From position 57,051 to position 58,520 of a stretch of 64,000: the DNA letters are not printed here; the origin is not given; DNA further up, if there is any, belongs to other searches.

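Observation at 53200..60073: hyuA-hyuB / FAD amine-oxidase-like / ThDP-enzyme block: candidate catabolic pathway for a cyclic amide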

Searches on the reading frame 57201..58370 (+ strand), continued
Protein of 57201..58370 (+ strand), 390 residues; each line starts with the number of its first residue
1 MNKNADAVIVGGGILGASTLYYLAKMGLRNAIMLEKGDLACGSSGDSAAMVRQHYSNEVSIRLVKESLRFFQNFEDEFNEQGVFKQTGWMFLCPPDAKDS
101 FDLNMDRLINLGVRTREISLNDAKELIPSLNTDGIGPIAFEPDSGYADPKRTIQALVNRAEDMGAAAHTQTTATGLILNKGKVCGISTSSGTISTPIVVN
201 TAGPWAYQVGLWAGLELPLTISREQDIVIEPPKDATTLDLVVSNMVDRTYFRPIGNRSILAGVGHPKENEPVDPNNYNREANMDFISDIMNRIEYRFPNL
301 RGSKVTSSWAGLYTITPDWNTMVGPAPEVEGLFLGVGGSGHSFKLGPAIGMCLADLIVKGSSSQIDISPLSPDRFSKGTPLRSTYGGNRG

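Call 74: search_protein_families(library=ncbifam, proteins=[L117:3144-4022:+, L087:9104-9982:+, L087:11210-12613:+, L110:3048-3983:+, L117:4032-4802:+, L105:3451-4569:+, L112:6743-7471:+, L103:1970-2665:+], max_evalue=0.00001)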
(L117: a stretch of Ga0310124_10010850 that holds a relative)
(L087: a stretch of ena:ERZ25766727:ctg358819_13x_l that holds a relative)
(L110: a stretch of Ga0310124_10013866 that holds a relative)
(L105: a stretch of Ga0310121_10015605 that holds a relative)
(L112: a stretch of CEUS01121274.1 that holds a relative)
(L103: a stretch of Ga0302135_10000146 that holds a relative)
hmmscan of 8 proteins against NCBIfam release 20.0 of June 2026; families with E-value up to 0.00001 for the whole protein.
L117:3144-4022:+ (293 aa): 7 families
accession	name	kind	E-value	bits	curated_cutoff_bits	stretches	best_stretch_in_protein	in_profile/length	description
TIGR03381.1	agmatine_aguB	equivalog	1.3e-23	83.7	410.25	1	6-184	2-177/279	N-carbamoylputrescine amidase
NF010588.0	PRK13981.1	equivalog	8.1e-13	47.6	479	1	18-210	18-206/546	NAD+ synthase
NF040852.1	nitrile_Arch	equivalog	3.6e-12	46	500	1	6-209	2-196/262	nitrilase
TIGR04048.1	nitrile_sll0784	equivalog_domain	1.3e-09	37.5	502.6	1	4-170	2-171/301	Nit6803 family nitrilase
NF033621.1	de_GSH_amidase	exception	6.1e-08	32.3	355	1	21-207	15-199/260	deaminated glutathione amidase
NF043013.1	DeGluthAmidYersProt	equivalog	1.6e-06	27.5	500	1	103-211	95-214/278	deaminated glutathione amidase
TIGR00546.1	lnt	equivalog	6.2e-06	25.6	132.9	0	30-126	191-273/395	apolipoprotein N-acyltransferase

L087:9104-9982:+ (293 aa): 7 families
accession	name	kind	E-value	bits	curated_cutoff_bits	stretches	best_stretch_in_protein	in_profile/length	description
TIGR03381.1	agmatine_aguB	equivalog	6.2e-24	84.8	410.25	1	15-183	10-175/279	N-carbamoylputrescine amidase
NF010588.0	PRK13981.1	equivalog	6.5e-13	47.9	479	1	18-210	18-206/546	NAD+ synthase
NF040852.1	nitrile_Arch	equivalog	4.1e-11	42.5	500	1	9-209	5-196/262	nitrilase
TIGR04048.1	nitrile_sll0784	equivalog_domain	3.4e-10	39.4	502.6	1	4-170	2-171/301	Nit6803 family nitrilase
NF033621.1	de_GSH_amidase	exception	6.3e-10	38.8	355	1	19-222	13-221/260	deaminated glutathione amidase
TIGR00546.1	lnt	equivalog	9.6e-09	34.9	132.9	0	24-126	185-273/395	apolipoprotein N-acyltransferase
NF043013.1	DeGluthAmidYersProt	equivalog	1.5e-08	34.1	500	1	73-205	61-207/278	deaminated glutathione amidase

L087:11210-12613:+ (468 aa): 26 families (the best 25 are shown)
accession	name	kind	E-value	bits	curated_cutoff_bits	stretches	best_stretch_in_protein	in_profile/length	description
TIGR00132.1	gatA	equivalog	1.7e-103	346.9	481.1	2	16-305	3-289/466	Asp-tRNA(Asn)/Glu-tRNA(Gln) amidotransferase subunit GatA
NF004815.0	PRK06169.1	equivalog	7.9e-103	344.5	506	1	5-466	6-466/471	amidase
NF006631.0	PRK09201.1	equivalog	6.2e-101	338.4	461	1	6-458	4-454/466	AtzE family amidohydrolase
TIGR02715.1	amido_AtzE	subfamily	1.2e-96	324.4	425.75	1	11-457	2-446/452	AtzE family amidohydrolase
NF005688.0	PRK07488.1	equivalog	3.9e-94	316.2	532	2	3-307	5-294/474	indoleacetamide hydrolase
NF005686.0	PRK07486.1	subfamily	2e-90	303.8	465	1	3-467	8-481/486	amidase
NF005565.0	PRK07235.1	subfamily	2.5e-86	290.3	545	2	22-304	37-320/506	amidase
NF005460.0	PRK07056.1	subfamily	8.1e-86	288.8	447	1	25-457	24-451/457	amidase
NF005450.0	PRK07042.1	equivalog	1.2e-83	281.2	458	1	5-460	3-453/464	amidase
NF005687.0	PRK07487.1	subfamily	1e-79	268.5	428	1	5-457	4-454/468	amidase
NF004816.0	PRK06170.1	equivalog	1.1e-79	268.4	503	1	8-459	11-482/493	amidase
NF006006.0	PRK08137.1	equivalog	4.2e-76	256.8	534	1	19-303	44-337/529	amidase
NF006043.0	PRK08186.1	subfamily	2.5e-72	244.2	487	1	8-462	6-451/600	allophanate hydrolase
NF004766.0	PRK06102.1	equivalog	1.5e-71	241.8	559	1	8-455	7-447/455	amidase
NF009119.0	PRK12470.1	equivalog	4.5e-71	240.3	498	1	5-468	5-461/462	amidase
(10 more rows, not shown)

L110:3048-3983:+ (312 aa): 17 families
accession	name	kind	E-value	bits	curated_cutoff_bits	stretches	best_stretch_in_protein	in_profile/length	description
NF005146.0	PRK06606.1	equivalog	4.1e-83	278.8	279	1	1-309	2-306/307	branched-chain amino acid transaminase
TIGR01122.1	ilvE_I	equivalog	8.6e-80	268.1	245.55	1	10-309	2-298/298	branched-chain-amino-acid transaminase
NF005726.0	PRK07544.1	equivalog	2.8e-51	174.4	396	1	8-295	13-288/295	branched-chain amino acid aminotransferase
NF006185.0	PRK08320.1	subfamily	1.6e-48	165.3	363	1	8-294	5-282/292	branched-chain amino acid aminotransferase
NF009126.0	PRK12479.1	equivalog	4.3e-38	131.2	518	1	6-291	4-280/299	branched-chain-amino-acid transaminase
NF009897.0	PRK13357.1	equivalog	2.9e-36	125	307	1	11-309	46-357/358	branched-chain amino acid aminotransferase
TIGR01123.1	ilvE_II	equivalog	3e-33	115.1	250.05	1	12-308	4-312/313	branched-chain-amino-acid transaminase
NF009896.0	PRK13356.1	equivalog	4.8e-33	114.5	262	1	10-295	12-283/287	branched-chain amino acid aminotransferase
NF005209.0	PRK06680.1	subfamily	9.2e-27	93.6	320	1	171-295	158-281/286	D-amino-acid transaminase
TIGR01121.1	D_amino_aminoT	equivalog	1.6e-26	93.2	277.45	2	187-293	168-273/276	D-amino-acid transaminase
NF005800.0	PRK07650.1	equivalog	3.1e-19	69.3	308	1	183-294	166-275/290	aminodeoxychorismate lyase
TIGR03461.1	pabC_Proteo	equivalog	2.8e-15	56.2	176.85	1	175-274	151-249/262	aminodeoxychorismate lyase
NF004761.0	PRK06092.1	equivalog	3.6e-15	55.9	260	1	177-273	155-250/268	aminodeoxychorismate lyase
NF009066.0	PRK12400.1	equivalog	2.2e-14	53.6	538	1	148-294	138-281/290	D-amino-acid transaminase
NF005888.0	PRK07849.1-3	equivalog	2.4e-14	53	273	1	171-272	170-271/298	aminodeoxychorismate lyase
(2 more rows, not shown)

L117:4032-4802:+ (257 aa): 0 families

L105:3451-4569:+ (373 aa): 0 families

L112:6743-7471:+ (243 aa): 2 families
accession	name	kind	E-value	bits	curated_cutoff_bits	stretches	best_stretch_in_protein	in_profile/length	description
TIGR02990.1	ectoine_eutA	equivalog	4.7e-29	101.6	318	1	10-240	9-237/239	ectoine utilization protein EutA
NF052327.1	arylmal_decarb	equivalog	1.3e-28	100.2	225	1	50-240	39-230/231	arylmalonate decarboxylase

L103:1970-2665:+ (232 aa): 8 families
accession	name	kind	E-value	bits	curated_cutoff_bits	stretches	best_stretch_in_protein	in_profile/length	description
TIGR03338.1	phnR_burk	equivalog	6.8e-28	97.7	271.5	1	22-209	17-204/212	phosphonate utilization associated transcriptional regulator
NF008504.0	PRK11414.1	equivalog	1.5e-17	64.1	225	1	24-208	19-205/221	GntR family transcriptional regulator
NF008576.0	PRK11534.1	equivalog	6.5e-14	52.1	218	1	23-172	14-167/225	DNA-binding transcriptional regulator CsiR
NF007001.0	PRK09464.1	equivalog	5.1e-13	49.2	330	1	17-228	11-242/254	pyruvate dehydrogenase complex transcriptional repressor PdhR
TIGR02018.2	his_ut_repres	equivalog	1.1e-09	38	220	1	22-98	5-83/226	histidine utilization transcriptional repressor HutC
NF052282.1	PLP_TF_PdxR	equivalog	1.6e-09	37.3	320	1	23-89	8-75/448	MocR-like pyridoxine biosynthesis transcription factor PdxR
NF007741.0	PRK10421.1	equivalog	3.7e-09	36.4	311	1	17-72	8-64/262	transcriptional regulator LldR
NF007588.0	PRK10225.1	equivalog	8.3e-06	25.3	442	0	23-90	16-82/257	Uxu operon transcriptional regulator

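Call 75: search_protein_families(library=pfam, proteins=[L117:3144-4022:+, L103:1970-2665:+, L115:12169-14619:+, L115:14658-15641:+])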
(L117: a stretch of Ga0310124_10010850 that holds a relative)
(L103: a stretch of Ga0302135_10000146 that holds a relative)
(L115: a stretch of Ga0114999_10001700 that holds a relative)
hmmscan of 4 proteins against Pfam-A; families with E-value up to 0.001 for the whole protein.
L117:3144-4022:+ (293 aa): 1 family
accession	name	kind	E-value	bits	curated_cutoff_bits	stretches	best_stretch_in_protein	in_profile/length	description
PF00795.27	CN_hydrolase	-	3.5e-31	108.9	23.2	1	6-212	1-210/256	Carbon-nitrogen hydrolase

L103:1970-2665:+ (232 aa): 4 families
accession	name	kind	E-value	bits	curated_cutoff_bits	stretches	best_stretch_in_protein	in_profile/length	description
PF00392.27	GntR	-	2.2e-20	72.5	27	1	21-79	5-64/64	Bacterial regulatory proteins, gntR family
PF07729.17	FCD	-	6.9e-19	68.9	24.3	1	89-210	1-122/125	FCD domain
PF13412.12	HTH_24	-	0.00015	21.7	21.9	1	39-69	17-47/48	Winged helix-turn-helix DNA-binding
PF13545.12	HTH_Crp_2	-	0.00099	19.5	27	0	39-70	22-53/70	Crp-like helix-turn-helix domain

L115:12169-14619:+ (817 aa): 10 families
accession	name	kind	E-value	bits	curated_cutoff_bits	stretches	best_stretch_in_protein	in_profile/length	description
PF01571.26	GCV_T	-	3e-84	282.7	25.6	1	430-706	4-255/255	Aminomethyltransferase folate-binding domain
PF01266.30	DAO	-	2.1e-60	205.5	27.9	1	6-367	1-353/353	FAD dependent oxidoreductase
PF08669.17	GCV_T_C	-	6.4e-22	77.7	25.9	1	730-809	1-80/80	Glycine cleavage T-protein C-terminal barrel domain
PF16350.10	FAO_M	-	2.6e-18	66.4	27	1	370-425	1-56/56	FAD dependent oxidoreductase central domain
PF07992.20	Pyr_redox_2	-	4.5e-07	30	26.1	0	5-38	143-175/291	Pyridine nucleotide-disulphide oxidoreductase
PF00890.30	FAD_binding_2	-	4.2e-06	26.7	20.4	1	7-189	2-181/414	FAD binding domain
PF01494.25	FAD_binding_3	-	1.1e-05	25.3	22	0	155-207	105-162/349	FAD binding domain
PF13738.12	Pyr_redox_3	-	2.5e-05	24.1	30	0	8-39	1-32/305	Pyridine nucleotide-disulphide oxidoreductase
PF13450.12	NAD_binding_8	-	6.8e-05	23.5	21.9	1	9-59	1-50/68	NAD(P)-binding Rossmann-like domain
PF00070.33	Pyr_redox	-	0.00029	21.7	22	0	6-37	1-31/82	Pyridine nucleotide-disulphide oxidoreductase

L115:14658-15641:+ (328 aa): 1 family
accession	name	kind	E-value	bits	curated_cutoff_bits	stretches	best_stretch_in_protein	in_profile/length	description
PF02574.22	S-methyl_trans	-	1.3e-41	143.8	22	1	15-296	2-283/283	Homocysteine S-methyltransferase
